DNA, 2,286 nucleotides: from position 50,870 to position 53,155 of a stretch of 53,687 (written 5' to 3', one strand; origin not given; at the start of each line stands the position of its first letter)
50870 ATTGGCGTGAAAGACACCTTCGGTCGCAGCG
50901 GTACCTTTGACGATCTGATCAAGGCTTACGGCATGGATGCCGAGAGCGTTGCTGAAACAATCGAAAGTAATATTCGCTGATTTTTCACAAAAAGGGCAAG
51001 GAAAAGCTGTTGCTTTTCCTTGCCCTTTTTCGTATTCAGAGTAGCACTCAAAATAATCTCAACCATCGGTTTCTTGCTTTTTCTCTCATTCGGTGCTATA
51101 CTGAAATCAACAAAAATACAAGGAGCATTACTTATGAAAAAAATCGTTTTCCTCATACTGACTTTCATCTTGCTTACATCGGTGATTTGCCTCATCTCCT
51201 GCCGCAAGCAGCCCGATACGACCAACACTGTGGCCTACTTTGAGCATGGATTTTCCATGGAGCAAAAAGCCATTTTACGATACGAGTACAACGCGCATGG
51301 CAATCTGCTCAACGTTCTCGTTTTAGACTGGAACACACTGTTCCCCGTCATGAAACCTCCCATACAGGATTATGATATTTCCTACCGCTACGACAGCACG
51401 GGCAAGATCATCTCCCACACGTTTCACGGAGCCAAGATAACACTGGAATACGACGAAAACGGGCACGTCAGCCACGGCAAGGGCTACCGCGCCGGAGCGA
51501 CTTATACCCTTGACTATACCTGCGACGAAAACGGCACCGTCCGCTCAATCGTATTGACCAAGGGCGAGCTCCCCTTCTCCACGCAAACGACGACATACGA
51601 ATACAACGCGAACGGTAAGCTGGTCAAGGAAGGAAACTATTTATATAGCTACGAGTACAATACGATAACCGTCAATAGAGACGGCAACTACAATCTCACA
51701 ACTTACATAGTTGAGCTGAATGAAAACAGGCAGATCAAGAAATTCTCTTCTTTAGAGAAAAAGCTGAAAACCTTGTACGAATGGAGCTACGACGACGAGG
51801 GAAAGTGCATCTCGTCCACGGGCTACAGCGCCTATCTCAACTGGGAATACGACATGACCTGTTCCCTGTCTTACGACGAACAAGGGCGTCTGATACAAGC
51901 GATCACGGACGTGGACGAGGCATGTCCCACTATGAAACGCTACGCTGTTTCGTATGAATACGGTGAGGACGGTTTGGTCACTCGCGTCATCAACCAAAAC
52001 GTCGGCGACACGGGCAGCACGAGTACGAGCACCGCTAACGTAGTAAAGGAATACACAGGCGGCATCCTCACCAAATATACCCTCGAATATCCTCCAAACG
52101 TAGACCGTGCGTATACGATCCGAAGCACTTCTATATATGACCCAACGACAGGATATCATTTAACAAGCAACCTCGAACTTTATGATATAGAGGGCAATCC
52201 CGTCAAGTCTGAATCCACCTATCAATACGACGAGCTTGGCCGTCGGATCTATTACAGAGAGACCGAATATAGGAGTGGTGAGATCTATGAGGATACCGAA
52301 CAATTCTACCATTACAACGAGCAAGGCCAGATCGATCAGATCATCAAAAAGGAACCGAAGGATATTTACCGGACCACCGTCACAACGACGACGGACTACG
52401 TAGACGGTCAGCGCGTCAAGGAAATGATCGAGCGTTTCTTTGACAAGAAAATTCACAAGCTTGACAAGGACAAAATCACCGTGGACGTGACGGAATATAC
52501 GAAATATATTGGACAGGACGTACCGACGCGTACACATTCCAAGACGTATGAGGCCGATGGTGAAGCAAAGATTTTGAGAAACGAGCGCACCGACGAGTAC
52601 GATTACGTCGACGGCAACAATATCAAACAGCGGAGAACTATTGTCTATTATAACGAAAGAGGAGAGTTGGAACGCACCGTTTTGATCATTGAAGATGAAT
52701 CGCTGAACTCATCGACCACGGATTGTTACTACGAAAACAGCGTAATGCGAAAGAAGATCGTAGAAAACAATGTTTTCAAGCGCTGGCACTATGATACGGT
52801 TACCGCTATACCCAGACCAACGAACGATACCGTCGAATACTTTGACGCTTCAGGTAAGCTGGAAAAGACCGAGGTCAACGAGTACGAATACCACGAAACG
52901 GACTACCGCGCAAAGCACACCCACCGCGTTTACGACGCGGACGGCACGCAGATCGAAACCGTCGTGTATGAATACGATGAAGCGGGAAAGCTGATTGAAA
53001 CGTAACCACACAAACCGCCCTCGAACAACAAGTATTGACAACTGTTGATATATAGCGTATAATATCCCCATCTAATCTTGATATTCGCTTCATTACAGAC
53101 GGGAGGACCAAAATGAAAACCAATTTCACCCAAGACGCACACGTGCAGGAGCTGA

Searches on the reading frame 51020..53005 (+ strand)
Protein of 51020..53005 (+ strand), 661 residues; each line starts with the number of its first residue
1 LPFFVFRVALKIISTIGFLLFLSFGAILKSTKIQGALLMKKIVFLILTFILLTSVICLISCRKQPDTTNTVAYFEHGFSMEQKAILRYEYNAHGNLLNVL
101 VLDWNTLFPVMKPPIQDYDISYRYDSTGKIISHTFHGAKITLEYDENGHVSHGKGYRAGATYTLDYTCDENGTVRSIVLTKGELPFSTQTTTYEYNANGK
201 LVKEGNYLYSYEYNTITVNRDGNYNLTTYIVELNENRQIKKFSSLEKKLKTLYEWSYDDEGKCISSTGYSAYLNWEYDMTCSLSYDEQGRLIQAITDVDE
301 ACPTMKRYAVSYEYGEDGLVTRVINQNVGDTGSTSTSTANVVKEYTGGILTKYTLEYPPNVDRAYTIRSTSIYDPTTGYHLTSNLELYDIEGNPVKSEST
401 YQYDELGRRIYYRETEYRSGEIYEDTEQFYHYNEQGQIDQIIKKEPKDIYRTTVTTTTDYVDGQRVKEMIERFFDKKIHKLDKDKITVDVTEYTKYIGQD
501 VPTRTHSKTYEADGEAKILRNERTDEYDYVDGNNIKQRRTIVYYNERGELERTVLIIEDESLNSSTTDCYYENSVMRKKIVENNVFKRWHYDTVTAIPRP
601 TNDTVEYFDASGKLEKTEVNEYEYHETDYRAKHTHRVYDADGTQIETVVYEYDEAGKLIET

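Call 37: search_protein_families(library=pfam, proteins=[window:51020-53005:+], max_evalue=0.00001)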
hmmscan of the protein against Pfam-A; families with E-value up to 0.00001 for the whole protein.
window:51020-53005:+ (661 aa): 1 family
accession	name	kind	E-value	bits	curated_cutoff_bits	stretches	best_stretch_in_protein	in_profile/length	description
PF05593.20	RHS_repeat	-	2.2e-12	47.5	22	0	636-660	9-30/38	RHS Repeat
